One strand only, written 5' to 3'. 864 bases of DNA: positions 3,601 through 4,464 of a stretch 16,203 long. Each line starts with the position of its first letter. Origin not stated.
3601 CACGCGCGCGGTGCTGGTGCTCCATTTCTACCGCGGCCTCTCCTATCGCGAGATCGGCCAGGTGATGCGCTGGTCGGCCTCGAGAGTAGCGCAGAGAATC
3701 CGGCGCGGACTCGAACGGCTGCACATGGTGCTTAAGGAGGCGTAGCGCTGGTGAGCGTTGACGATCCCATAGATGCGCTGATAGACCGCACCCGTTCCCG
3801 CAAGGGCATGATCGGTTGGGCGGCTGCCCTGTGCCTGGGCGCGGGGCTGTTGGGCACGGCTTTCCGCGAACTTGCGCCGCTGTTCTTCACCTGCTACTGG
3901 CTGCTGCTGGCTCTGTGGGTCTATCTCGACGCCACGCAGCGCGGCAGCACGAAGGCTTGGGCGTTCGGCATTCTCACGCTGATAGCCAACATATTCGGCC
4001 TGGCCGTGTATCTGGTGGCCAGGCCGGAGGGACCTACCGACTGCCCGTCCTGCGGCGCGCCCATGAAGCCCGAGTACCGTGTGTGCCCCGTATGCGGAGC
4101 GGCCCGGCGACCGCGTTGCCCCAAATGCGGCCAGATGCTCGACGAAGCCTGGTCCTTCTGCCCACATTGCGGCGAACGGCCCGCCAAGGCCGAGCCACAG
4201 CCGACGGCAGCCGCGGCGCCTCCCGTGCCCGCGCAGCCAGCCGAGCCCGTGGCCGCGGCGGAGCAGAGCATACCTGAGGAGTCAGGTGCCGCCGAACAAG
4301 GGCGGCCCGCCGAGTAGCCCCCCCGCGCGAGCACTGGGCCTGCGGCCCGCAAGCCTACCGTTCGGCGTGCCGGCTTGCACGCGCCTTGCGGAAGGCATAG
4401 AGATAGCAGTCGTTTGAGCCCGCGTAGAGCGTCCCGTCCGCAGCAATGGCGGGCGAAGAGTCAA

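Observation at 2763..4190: Duplicated module: PLDc_N-like two-helix membrane hairpin fused to a 4xCxxC double zinc ribbon, present in both flanking genes of the sigma factor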

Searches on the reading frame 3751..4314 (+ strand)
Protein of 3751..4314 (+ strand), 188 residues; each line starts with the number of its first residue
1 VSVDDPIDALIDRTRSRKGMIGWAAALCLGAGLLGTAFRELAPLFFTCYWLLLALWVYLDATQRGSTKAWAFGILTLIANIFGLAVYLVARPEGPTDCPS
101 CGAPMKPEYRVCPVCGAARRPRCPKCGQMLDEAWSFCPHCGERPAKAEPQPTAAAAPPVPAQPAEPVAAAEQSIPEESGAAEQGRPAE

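Call 4: search_protein_families(library=pfam, proteins=[window:3751-4314:+], max_evalue=1)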
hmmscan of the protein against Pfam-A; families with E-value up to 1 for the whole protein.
window:3751-4314:+ (188 aa): 20 families
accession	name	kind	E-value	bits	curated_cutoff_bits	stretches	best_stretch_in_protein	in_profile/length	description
PF13240.11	Zn_Ribbon_1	-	4.6e-12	45.7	25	2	123-141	2-20/23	zinc-ribbon domain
PF13248.11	Zn_ribbon_3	-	2.2e-11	43.2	27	2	122-143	4-25/26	zinc-ribbon domain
PF12773.13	DZR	-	4.5e-11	43.2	27.3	1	98-141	1-45/45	Double zinc ribbon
PF17032.10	Zn_ribbon_15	-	1.8e-07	32.3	28.9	2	121-141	53-73/73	zinc-ribbon family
PF24460.1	DUF7575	-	7.7e-06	25.6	28.5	1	120-143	3-26/28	Domain of unknown function (DUF7575)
PF10571.15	UPF0547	-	3.1e-05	24.4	29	1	123-141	3-21/26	Uncharacterised protein family UPF0547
PF21349.2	RUBY_RBDX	-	5.3e-05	23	26.5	2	87-104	8-25/30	Rubrerythrin, rubredoxin-like domain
PF18912.6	DZR_2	-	0.00064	19.9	27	1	95-140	7-55/56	Double zinc ribbon domain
PF09297.16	Zn_ribbon_NUD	-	0.0024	18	24.8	0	98-117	6-29/32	NADH pyrophosphatase zinc ribbon domain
PF02322.20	Cyt_bd_oxida_II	-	0.0042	16.9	35.6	1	9-88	182-256/302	Cytochrome bd terminal oxidase subunit II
PF01155.25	HypA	-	0.025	15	28.9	0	92-118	67-95/112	Hydrogenase/urease nickel incorporation, metallochaperone, hypA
PF07282.18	Cas12f1-like_TNB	-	0.039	14.5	26.3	0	111-131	30-51/60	Cas12f1-like, TNB domain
PF14446.12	Prok-RING_1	-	0.045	14.1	29.1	1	97-118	6-29/54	Prokaryotic RING finger family 1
PF24463.1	DUF7577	-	0.063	13.3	28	1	97-118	4-25/27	Domain of unknown function (DUF7577)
PF11196.13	DUF2834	-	0.1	13.3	22.9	1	47-91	49-94/96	Protein of unknown function DUF2834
PF13396.11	PLDc_N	-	0.1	13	23.3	1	52-91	5-41/42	Phospholipase_D-nuclease N-terminal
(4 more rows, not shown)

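Call 6: find_homologous_proteins(query=window:3751-4314:+)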
Query window:3751-4314:+ (188 aa): 4 proteins with E <= 0.001 among 2879 candidates.
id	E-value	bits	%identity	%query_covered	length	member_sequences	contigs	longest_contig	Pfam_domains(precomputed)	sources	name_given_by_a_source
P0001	3.3e-123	427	100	100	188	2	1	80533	PF13240.12,PF12773.14,PF17032.11,PF24460.2,PF13248.12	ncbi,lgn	-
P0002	2.1e-97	343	83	97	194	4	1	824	PF13240.12,PF12773.14,PF17032.11,PF24460.2,PF13248.12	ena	-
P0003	1.1e-56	210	55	94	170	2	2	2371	PF13240.12,PF12773.14,PF17032.11,PF13248.12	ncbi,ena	-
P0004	3.5e-10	58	38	55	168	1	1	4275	PF13240.12,PF12773.14,PF17032.11,PF13248.12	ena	-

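Call 8: find_encoding_contigs(protein=P0003, flank=5000)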
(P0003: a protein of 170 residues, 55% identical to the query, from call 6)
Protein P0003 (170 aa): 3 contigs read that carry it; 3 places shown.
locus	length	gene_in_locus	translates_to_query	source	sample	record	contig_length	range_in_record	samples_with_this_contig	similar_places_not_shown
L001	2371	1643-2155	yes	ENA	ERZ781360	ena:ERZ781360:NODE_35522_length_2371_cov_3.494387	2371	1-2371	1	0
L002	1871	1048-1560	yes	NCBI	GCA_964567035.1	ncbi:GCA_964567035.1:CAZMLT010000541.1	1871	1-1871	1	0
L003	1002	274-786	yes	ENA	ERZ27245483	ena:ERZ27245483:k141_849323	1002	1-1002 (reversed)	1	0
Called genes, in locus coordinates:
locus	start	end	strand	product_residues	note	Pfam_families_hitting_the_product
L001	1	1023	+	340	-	?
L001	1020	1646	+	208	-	PF04542:Sigma70_r2, PF08281:Sigma70_r4_2, PF04545:Sigma70_r4 (weak)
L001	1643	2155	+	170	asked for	PF17032:Zn_ribbon_15 (faint), PF13248:Zn_ribbon_3 (faint), PF12773:DZR, PF13240:Zn_Ribbon_1 (faint)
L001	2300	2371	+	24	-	?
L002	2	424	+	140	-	?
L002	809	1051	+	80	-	PF13384:HTH_23 (faint), PF08281:Sigma70_r4_2, PF04545:Sigma70_r4 (weak)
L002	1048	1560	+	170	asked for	PF17032:Zn_ribbon_15 (faint), PF13248:Zn_ribbon_3 (faint), PF12773:DZR, PF13240:Zn_Ribbon_1 (faint)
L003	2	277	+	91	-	?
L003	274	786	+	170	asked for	PF17032:Zn_ribbon_15 (faint), PF13248:Zn_ribbon_3 (faint), PF12773:DZR, PF13240:Zn_Ribbon_1 (faint)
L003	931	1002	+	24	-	?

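Call 10: find_encoding_contigs(protein=P0004, flank=5000)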
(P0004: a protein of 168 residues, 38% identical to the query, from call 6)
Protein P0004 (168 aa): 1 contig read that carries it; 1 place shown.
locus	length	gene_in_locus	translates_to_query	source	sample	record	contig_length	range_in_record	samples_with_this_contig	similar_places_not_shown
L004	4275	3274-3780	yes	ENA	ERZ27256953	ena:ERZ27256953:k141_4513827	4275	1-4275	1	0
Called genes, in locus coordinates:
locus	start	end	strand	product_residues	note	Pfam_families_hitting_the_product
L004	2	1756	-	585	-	?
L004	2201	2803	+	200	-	PF04542:Sigma70_r2, PF08281:Sigma70_r4_2, PF04545:Sigma70_r4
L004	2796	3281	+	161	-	-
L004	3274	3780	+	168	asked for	PF17032:Zn_ribbon_15 (faint), PF12773:DZR, PF13248:Zn_ribbon_3 (faint), PF13240:Zn_Ribbon_1 (weak)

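Call 11: find_encoding_contigs(protein=P0001, flank=10000, max_places=2)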
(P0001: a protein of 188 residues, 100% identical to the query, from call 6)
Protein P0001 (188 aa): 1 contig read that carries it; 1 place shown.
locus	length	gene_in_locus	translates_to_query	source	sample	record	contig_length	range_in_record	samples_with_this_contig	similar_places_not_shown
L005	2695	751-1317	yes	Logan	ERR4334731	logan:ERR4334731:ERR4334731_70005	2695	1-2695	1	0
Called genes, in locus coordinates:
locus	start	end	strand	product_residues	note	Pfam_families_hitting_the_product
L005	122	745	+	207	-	PF07638:Sigma70_ECF (weak), PF04542:Sigma70_r2, PF22029:PhyR_sigma2 (weak), PF08281:Sigma70_r4_2, PF04545:Sigma70_r4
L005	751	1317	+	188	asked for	PF17032:Zn_ribbon_15 (faint), PF12773:DZR, PF24460:DUF7575 (weak), PF13240:Zn_Ribbon_1 (weak), PF13248:Zn_ribbon_3 (weak)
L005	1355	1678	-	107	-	PF13570:Beta-prop_ACSF4, PF13360:PQQ_2 (weak)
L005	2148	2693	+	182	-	?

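Call 20: search_protein_families(library=ncbifam, proteins=[window:3751-4314:+], max_evalue=0.1)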
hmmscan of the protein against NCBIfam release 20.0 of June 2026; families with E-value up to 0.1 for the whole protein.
window:3751-4314:+ (188 aa): 1 family
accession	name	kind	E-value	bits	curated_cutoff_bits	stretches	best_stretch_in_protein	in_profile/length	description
NF049953.1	ribbon_DG_selen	exception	0.064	13.2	130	0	96-116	148-168/172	zinc ribbon-containing (seleno)protein DG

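Call 21: search_protein_representatives(alignment_id=A1)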
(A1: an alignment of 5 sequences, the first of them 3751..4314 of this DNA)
Query: 5 sequences, 163 profile positions. Proteins with E-value up to 0.001 (for the whole library): 15296; up to 1e-10: 2035; up to 1e-30: 16. The best 150 are listed.
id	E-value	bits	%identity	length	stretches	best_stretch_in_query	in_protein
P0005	2.1e-53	197.1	-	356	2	23-163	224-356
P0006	1.8e-42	161.5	-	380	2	30-158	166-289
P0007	1.8e-42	161.4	-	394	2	41-157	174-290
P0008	1.0e-41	159.1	-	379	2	28-154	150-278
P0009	4.0e-41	157.1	-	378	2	23-151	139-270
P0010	6.2e-41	156.5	-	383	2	8-157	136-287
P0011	3.3e-40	154.1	-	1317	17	99-147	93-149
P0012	4.2e-40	153.8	-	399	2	8-160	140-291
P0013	5.7e-40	153.3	-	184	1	17-155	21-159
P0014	2.7e-39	151.2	-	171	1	2-155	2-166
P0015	8.5e-39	149.5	-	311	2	24-158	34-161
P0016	4.0e-37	144.1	-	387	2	33-151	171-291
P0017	1.2e-33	132.8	-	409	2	33-149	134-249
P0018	2.4e-33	131.8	-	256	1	42-154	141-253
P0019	1.1e-32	129.6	-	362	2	25-154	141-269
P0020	9.6e-32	126.6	-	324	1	44-158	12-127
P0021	1.4e-30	122.8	-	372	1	43-156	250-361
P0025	8.2e-30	120.3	-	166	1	43-148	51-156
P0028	9.9e-30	120.1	-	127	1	46-157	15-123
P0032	1.3e-29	119.6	-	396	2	30-149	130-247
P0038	4.1e-29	118.0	-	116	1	46-149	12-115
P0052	3.0e-28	115.2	-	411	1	45-159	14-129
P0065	1.3e-27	113.2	-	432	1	45-147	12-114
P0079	2.8e-27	112.1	-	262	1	41-153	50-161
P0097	6.4e-27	110.9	-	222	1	41-154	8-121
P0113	1.4e-26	109.8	-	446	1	41-156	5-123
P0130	2.5e-26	109.0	-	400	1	10-155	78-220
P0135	2.7e-26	108.9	-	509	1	41-147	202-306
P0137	2.8e-26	108.8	-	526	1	22-156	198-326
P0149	3.7e-26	108.4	-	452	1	43-148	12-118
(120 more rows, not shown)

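Call 25: search_protein_families(library=pfam, alignment_id=A2, max_evalue=0.01)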
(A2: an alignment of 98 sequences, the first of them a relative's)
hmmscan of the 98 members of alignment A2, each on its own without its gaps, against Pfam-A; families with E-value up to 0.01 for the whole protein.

A. member 1, P0001 (188 aa): 10 families
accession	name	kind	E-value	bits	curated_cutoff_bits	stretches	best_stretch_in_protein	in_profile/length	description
PF13240.11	Zn_Ribbon_1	-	4.6e-12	45.7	25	2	123-141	2-20/23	zinc-ribbon domain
PF13248.11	Zn_ribbon_3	-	2.2e-11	43.2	27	2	122-143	4-25/26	zinc-ribbon domain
PF12773.13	DZR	-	4.5e-11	43.2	27.3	1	98-141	1-45/45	Double zinc ribbon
PF17032.10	Zn_ribbon_15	-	1.8e-07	32.3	28.9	1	121-141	53-73/73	zinc-ribbon family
PF24460.1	DUF7575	-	7.7e-06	25.6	28.5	1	120-143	3-26/28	Domain of unknown function (DUF7575)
PF10571.15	UPF0547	-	3.1e-05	24.4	29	1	123-141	3-21/26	Uncharacterised protein family UPF0547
PF21349.2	RUBY_RBDX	-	5.3e-05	23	26.5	0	87-104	8-25/30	Rubrerythrin, rubredoxin-like domain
PF18912.6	DZR_2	-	0.00064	19.9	27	1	95-140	7-55/56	Double zinc ribbon domain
PF09297.16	Zn_ribbon_NUD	-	0.0024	18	24.8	0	98-117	6-29/32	NADH pyrophosphatase zinc ribbon domain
PF02322.20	Cyt_bd_oxida_II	-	0.0042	16.9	35.6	1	9-88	182-256/302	Cytochrome bd terminal oxidase subunit II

B. families by the number of members that match (of 98 scanned): 76 families (the first 25 are shown)
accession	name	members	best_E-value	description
PF12773.13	DZR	98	1.2e-12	Double zinc ribbon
PF17032.10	Zn_ribbon_15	97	3.4e-10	zinc-ribbon family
PF13248.11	Zn_ribbon_3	96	7.5e-15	zinc-ribbon domain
PF13240.11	Zn_Ribbon_1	96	2.7e-13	zinc-ribbon domain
PF18912.6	DZR_2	61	3.2e-07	Double zinc ribbon domain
PF24460.1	DUF7575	40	8.7e-15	Domain of unknown function (DUF7575)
PF13396.11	PLDc_N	36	9.6e-06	Phospholipase_D-nuclease N-terminal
PF10571.15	UPF0547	35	1.1e-10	Uncharacterised protein family UPF0547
PF24463.1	DUF7577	32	9.3e-09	Domain of unknown function (DUF7577)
PF14446.12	Prok-RING_1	20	8.4e-05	Prokaryotic RING finger family 1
PF07191.17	Zn_ribbon_6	13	0.00016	Double zinc ribbon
PF22747.2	Zn_ribbon_DUF2089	12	1.4e-06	DUF2089 zinc ribbon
PF01155.25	HypA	12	0.00081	Hydrogenase/urease nickel incorporation, metallochaperone, hypA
PF07282.18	Cas12f1-like_TNB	9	0.00044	Cas12f1-like, TNB domain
PF23455.1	DUF7129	6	0.00063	Domain of unknown function (DUF7129)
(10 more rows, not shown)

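Call 34: predict_structure(alignment_id=A2)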
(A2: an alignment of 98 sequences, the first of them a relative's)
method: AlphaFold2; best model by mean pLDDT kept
length: 188 residues; sequences in the alignment: 98
mean_pLDDT: 84.2   pTM: 0.57
mean pLDDT of the five models: 84.2, 83.9, 83.5, 82.7, 81.6
residues with pLDDT >= 90: 90; 70-90: 57; 50-70: 41; < 50: 0
segments of 3 or more residues with pLDDT < 50: none
pLDDT, mean of each block of 10 residues (from residue 1): 78 80 93 96 97 97 92 97 97 86 88 90 90 89 79 61 64 60 61
secondary structure, 60 per line:
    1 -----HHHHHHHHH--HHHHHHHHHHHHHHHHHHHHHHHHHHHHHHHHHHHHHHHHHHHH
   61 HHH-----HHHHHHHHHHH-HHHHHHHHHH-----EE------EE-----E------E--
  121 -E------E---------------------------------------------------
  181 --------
elements in order: H6-14 H17-63 H69-79 H81-90

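Call 38: fold_search(model_id=the predicted structure, library=pdb)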
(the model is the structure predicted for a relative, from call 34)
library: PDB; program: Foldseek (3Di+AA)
matches with E <= 10: 107; with E <= 0.001: 0
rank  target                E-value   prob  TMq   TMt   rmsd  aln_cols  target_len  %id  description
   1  9lvj_C                1.2e-01  0.69  0.21  0.08   9.3        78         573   17  Cryo-EM structure of Sestrin2 bound human GATOR2 complex (released 2025-08-13)
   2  7uhy_B                2.2e-01  0.38  0.19  0.06  11.9        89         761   21  Human GATOR2 complex (released 2022-07-20)
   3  9lvj_D                2.5e-01  0.18  0.14  0.11  13.1       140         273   16  Cryo-EM structure of Sestrin2 bound human GATOR2 complex (released 2025-08-13)
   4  7uhy_C                4.2e-01  0.25  0.18  0.08  10.0       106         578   17  Human GATOR2 complex (released 2022-07-20)
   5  9oti_A                4.7e-01  0.18  0.17  0.09  11.6        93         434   19  GATOR2 complex bound to arginine sensor CASTOR1 (released 2025-10-01)
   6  9lwf_A                5.4e-01  0.21  0.16  0.06  10.1        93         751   17  Cryo-EM structure of dual sensor bound GATOR2 complex (released 2025-08-13)
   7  7uhy_D                6.1e-01  0.10  0.13  0.11  12.8       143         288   16  Human GATOR2 complex (released 2022-07-20)
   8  9lvj_N                6.5e-01  0.20  0.15  0.11  10.5        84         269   20  Cryo-EM structure of Sestrin2 bound human GATOR2 complex (released 2025-08-13)
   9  8bd5_Q                6.5e-01  0.12  0.15  0.17  10.6       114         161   13  Cas12k-sgRNA-dsDNA-S15-TniQ-TnsC transposon recruitment complex (released 2022-12-28)
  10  9lwf_K                6.9e-01  0.11  0.16  0.06  12.1        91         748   21  Cryo-EM structure of dual sensor bound GATOR2 complex (released 2025-08-13)
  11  9lvk_K                8.3e-01  0.15  0.16  0.06  10.8        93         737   17  Cryo-EM structure of CASTOR1 bound human GATOR2 complex (released 2025-08-13)
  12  9lwf_I                8.8e-01  0.25  0.21  0.08  11.4        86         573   19  Cryo-EM structure of dual sensor bound GATOR2 complex (released 2025-08-13)
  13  7uhy_A                9.4e-01  0.11  0.16  0.06  12.7        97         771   20  Human GATOR2 complex (released 2022-07-20)
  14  8adl_G                1.0e+00  0.12  0.16  0.05  12.6       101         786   23  Cryo-EM structure of the SEA complex (released 2022-11-02)
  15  9oti_C                1.4e+00  0.23  0.21  0.17   7.8        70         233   18  GATOR2 complex bound to arginine sensor CASTOR1 (released 2025-10-01)
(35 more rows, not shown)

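Call 40: find_encoding_contigs(protein=P0025, flank=4000, max_places=1)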
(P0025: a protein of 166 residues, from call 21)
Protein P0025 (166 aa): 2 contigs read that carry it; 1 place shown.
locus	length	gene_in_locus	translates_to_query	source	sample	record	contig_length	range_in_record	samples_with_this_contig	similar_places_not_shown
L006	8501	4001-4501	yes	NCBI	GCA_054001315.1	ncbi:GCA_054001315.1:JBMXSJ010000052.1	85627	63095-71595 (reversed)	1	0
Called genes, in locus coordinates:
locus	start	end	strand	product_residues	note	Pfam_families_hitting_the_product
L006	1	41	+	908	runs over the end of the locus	PF03924:CHASE, PF08448:PAS_4 (faint), PF00989:PAS (weak), PF13188:PAS_8 (weak), PF13426:PAS_9, PF00512:HisKA, PF02518:HATPase_c, PF00072:Response_reg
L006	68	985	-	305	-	PF03313:SDH_alpha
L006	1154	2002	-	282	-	PF02163:Peptidase_M50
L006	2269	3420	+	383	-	PF22020:RlmL_1st, PF02926:THUMP, PF01170:UPF0020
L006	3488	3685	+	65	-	PF04542:Sigma70_r2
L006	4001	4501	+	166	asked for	PF17032:Zn_ribbon_15 (faint), PF18912:DZR_2 (faint), PF10571:UPF0547 (faint), PF12773:DZR, PF13240:Zn_Ribbon_1 (weak), PF13248:Zn_ribbon_3 (weak), PF13240:Zn_Ribbon_1, PF13248:Zn_ribbon_3 (weak), +1 more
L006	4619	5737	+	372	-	PF03435:Sacchrp_dh_NADP, PF16653:Sacchrp_dh_C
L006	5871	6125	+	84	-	-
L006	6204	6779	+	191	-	-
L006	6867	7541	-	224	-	PF13641:Glyco_tranf_2_3, PF00535:Glycos_transf_2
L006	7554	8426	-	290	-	PF09991:DUF2232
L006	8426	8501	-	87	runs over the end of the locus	PF01084:Ribosomal_S18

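Call 51: find_encoding_contigs(protein=P0020, flank=4000, max_places=1)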
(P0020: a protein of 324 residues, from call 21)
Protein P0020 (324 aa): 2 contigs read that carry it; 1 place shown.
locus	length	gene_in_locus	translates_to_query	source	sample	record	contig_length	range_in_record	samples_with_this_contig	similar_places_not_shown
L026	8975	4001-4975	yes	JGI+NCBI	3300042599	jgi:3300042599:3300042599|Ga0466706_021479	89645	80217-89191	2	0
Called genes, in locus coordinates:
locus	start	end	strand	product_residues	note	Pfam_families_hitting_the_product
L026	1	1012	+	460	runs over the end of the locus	PF01145:Band_7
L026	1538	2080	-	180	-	PF04014:MazE_antitoxin, PF15714:SpoVT_C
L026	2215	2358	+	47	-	-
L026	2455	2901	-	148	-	-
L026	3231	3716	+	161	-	PF04542:Sigma70_r2, PF08281:Sigma70_r4_2, PF04545:Sigma70_r4 (weak), PF13556:HTH_30 (weak)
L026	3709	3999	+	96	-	-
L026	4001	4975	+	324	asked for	PF17032:Zn_ribbon_15 (faint), PF12773:DZR, PF13240:Zn_Ribbon_1 (faint), PF13248:Zn_ribbon_3 (weak), PF24460:DUF7575 (faint), PF13248:Zn_ribbon_3 (weak)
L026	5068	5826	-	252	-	PF12844:HTH_19, PF01381:HTH_3 (weak), PF00717:Peptidase_S24 (weak)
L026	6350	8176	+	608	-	PF04932:Wzy_C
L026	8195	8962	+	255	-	PF01416:PseudoU_synth_1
